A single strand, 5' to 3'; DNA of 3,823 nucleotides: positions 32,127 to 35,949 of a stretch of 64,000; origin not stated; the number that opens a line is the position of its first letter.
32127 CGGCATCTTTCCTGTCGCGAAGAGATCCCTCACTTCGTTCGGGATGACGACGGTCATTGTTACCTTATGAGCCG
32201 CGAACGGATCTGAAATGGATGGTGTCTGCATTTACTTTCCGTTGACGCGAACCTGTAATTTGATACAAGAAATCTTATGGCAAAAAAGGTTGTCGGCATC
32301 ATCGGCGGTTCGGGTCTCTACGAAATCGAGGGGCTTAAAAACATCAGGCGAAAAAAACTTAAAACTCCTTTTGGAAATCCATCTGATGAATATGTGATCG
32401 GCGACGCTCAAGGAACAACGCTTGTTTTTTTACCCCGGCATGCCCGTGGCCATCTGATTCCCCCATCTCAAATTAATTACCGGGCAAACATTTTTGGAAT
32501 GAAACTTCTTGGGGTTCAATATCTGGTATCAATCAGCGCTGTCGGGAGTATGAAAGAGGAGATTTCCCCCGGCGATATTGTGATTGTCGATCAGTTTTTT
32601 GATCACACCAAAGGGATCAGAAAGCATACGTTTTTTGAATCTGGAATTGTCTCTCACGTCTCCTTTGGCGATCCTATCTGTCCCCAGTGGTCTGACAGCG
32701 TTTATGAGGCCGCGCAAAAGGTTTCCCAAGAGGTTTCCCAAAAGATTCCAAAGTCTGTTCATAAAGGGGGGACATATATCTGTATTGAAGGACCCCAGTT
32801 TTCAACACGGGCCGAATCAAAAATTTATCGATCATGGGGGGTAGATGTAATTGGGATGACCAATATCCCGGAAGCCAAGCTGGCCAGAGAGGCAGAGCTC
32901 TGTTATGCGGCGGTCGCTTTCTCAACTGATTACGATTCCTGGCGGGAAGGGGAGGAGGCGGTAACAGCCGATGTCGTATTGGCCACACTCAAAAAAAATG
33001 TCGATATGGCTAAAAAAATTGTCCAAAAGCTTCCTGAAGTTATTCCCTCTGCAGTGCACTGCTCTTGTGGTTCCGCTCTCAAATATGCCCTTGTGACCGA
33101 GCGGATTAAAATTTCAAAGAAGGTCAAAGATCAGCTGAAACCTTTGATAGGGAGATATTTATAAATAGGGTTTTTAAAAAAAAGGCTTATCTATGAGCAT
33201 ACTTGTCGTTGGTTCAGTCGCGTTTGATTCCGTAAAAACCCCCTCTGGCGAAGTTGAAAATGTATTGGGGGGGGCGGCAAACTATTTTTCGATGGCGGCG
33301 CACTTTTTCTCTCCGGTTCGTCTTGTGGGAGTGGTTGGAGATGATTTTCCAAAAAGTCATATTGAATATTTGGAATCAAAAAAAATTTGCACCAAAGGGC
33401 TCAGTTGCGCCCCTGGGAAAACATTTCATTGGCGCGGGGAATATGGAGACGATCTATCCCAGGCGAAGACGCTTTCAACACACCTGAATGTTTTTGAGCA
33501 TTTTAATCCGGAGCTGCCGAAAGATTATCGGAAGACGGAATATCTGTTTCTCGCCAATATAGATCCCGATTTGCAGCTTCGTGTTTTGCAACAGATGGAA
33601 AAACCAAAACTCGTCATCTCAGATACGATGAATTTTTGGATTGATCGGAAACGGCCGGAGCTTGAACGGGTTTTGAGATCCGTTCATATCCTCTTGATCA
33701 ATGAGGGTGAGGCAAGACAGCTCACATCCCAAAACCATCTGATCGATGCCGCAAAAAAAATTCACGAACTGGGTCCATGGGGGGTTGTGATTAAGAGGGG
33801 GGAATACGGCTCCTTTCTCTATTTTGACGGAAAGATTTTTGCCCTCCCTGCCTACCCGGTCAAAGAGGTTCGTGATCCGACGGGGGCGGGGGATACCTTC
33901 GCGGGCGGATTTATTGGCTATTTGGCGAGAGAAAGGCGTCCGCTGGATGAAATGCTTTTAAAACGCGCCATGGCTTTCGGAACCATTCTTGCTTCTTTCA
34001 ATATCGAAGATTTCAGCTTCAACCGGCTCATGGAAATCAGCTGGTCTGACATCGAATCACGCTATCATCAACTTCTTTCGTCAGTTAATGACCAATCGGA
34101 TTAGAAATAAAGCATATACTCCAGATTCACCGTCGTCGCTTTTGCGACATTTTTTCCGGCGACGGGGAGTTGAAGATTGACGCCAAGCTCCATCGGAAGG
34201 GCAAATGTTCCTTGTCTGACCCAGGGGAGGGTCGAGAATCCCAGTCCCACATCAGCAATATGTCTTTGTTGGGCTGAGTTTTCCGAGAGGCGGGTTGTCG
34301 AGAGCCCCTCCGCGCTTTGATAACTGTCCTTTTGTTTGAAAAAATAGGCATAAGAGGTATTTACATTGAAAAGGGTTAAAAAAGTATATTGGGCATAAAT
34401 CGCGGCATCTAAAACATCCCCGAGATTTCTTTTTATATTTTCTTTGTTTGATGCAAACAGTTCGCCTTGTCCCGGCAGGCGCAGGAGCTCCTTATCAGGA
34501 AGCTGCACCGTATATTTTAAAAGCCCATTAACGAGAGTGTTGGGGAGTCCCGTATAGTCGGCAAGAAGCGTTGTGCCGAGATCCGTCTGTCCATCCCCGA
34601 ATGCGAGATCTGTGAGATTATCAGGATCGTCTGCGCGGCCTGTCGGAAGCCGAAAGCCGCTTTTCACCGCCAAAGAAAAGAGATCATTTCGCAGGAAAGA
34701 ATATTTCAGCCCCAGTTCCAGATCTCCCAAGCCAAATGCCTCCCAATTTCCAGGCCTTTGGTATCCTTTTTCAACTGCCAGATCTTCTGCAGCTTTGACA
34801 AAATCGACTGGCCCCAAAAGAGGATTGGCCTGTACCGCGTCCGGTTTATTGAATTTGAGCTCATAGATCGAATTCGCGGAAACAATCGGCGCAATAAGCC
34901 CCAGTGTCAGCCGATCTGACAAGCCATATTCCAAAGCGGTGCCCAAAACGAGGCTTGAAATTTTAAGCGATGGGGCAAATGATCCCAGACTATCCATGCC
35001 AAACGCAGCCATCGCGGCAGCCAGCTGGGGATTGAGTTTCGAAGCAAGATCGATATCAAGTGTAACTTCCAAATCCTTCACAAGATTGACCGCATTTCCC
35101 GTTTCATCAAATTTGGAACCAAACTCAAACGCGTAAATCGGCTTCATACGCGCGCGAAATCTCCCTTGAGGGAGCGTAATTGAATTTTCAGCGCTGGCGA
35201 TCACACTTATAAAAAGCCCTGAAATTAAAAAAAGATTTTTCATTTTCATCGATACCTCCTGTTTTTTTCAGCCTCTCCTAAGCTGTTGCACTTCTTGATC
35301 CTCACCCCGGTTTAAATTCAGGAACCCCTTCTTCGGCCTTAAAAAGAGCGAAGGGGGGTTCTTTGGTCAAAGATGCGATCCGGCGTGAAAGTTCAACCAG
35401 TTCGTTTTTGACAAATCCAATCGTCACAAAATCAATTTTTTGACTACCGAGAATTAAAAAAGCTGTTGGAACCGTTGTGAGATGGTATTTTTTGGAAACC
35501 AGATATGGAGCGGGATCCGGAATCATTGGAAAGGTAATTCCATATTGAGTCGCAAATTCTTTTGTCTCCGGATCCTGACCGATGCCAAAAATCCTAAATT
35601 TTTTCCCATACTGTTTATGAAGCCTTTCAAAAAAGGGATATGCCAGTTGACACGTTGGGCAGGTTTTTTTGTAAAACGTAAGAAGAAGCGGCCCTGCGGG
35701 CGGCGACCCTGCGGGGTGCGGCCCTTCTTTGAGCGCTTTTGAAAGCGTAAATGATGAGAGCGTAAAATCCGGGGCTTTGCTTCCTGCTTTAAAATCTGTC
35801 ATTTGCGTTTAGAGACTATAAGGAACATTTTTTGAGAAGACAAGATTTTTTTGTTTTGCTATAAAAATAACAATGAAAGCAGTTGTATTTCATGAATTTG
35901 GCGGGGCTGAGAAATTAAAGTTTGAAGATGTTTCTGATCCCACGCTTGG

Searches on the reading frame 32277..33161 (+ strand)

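Call 35: search_protein_families(library=ncbifam, proteins=[window:32277-33161:+], max_evalue=0.00001)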
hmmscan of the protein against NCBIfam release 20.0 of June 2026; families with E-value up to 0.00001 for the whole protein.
window:32277-33161:+ (295 aa): 11 families
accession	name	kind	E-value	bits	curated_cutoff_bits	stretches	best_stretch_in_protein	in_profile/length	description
NF006492.0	PRK08931.1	equivalog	1.9e-106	355.7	437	1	1-294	1-288/291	S-methyl-5'-thioadenosine phosphorylase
NF005657.0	PRK07432.1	equivalog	5.4e-106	354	453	1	1-295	1-290/291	S-methyl-5'-thioadenosine phosphorylase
NF006334.0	PRK08564.1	equivalog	1.9e-95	319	382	1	3-273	7-267/267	S-methyl-5'-thioadenosine phosphorylase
TIGR01694.1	MTAP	equivalog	2.2e-90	302.2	274.85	1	6-251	2-236/240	S-methyl-5'-thioadenosine phosphorylase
NF005876.0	PRK07823.1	equivalog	1.4e-72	244.1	306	1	3-268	5-257/267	S-methyl-5'-thioadenosine phosphorylase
NF006599.0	PRK09136.1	equivalog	2.4e-59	200.5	223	1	5-252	3-243/247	S-methyl-5'-thioinosine phosphorylase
NF006054.0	PRK08202.1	equivalog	6e-22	78.4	218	1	56-250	82-268/274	purine-nucleoside phosphorylase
TIGR01697.1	PNPH-PUNA-XAPA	subfamily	1.9e-19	70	197.1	1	69-249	72-242/247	inosine/guanosine/xanthosine phosphorylase family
TIGR01700.1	PNPH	equivalog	1.8e-16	60.3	293.35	1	72-251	75-246/249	purine nucleoside phosphorylase I, inosine and guanosine-specific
TIGR01698.1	PUNP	equivalog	8.5e-14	51.6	302.6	1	69-246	72-238/245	purine-nucleoside phosphorylase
TIGR01699.1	XAPA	equivalog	8.7e-13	48.4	370.9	1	37-218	41-213/248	xanthosine phosphorylase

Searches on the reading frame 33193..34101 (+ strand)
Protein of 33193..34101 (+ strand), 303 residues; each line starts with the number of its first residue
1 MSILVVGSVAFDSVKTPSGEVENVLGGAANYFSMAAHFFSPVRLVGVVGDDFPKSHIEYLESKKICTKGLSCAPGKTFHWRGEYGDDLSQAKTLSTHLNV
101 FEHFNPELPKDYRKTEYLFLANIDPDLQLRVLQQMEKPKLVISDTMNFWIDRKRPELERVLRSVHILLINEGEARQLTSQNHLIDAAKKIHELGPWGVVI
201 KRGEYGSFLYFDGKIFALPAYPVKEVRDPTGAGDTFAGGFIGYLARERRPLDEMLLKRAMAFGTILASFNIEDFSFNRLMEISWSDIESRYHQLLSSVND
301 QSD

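Call 35: search_protein_families(library=ncbifam, proteins=[window:33193-34101:+], max_evalue=0.00001)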
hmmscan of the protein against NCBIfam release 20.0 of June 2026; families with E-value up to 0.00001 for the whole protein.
window:33193-34101:+ (303 aa): 14 families
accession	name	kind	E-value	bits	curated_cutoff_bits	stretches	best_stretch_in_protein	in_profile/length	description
TIGR02152.1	D_ribokin_bact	equivalog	1.4e-15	57.4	299.65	1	158-269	170-279/298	ribokinase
NF041164.1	NucKinThplmales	equivalog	2e-15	56.8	450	1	21-273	33-274/295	nucleoside kinase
NF040938.1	KDG_KDGal_kin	equivalog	2.6e-15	56.3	400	1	149-261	167-278/305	bifunctional 2-dehydro-3-deoxygluconokinase/2-dehydro-3-deoxygalactonokinase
TIGR04382.1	myo_inos_iolC_N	equivalog_domain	7.7e-12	45.1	300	1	156-267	181-290/309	5-dehydro-2-deoxygluconokinase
NF053626.1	RibKinHalex1628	equivalog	1.8e-11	44.1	330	1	26-268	39-274/293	ATP-dependent ribose-1-phosphate kinase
NF049991.1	TagKinase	equivalog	3.7e-11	42.4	420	1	153-245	184-276/321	tagatose kinase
TIGR03168.1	1-PFK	subfamily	7.2e-11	41.5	216.4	1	146-268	158-283/305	hexose kinase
TIGR02198.1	rfaE_dom_I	equivalog_domain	2.8e-10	39.8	345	1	149-246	177-278/315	D-glycero-beta-D-manno-heptose-7-phosphate kinase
TIGR03828.1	pfkB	equivalog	5e-10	38.9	292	1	174-269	187-284/305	1-phosphofructokinase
NF008353.0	PRK11142.1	equivalog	5.5e-09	36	341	1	159-249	174-268/307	ribokinase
NF006957.1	PRK09434.1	equivalog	4.3e-08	33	450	1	154-260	170-276/302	fructokinase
NF041332.1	KDG_KDGal_kin_Halo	equivalog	1.2e-07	31.5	440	1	153-265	179-286/320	bifunctional 2-dehydro-3-deoxygluconokinase/2-dehydro-3-deoxygalactonokinase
NF009078.0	PRK12413.1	equivalog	8.5e-07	28.8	225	1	138-268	104-243/253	bifunctional hydroxymethylpyrimidine kinase/phosphomethylpyrimidine kinase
NF007321.0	PRK09813.1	equivalog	5.8e-06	26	247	1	178-271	169-255/261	fructoselysine 6-kinase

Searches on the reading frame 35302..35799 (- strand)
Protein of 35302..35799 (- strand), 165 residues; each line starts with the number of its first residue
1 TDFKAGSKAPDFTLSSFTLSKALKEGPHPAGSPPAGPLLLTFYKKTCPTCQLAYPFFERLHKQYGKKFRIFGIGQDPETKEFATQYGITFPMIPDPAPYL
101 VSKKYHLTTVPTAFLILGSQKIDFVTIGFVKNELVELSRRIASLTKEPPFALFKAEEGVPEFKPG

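Call 35: search_protein_families(library=ncbifam, proteins=[window:35302-35799:-], max_evalue=0.00001)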
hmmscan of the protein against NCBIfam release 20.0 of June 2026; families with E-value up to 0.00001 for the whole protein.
window:35302-35799:- (165 aa): 2 families
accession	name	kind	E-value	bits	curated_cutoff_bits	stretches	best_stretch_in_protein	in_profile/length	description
NF002854.0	PRK03147.1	subfamily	7.1e-10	39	170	1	3-135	36-165/176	thiol-disulfide oxidoreductase ResA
NF041202.1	StoA_CxxC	exception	3.8e-07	30.1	210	1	40-133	57-155/163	endospore biogenesis thiol-disulfide oxidoreductase StoA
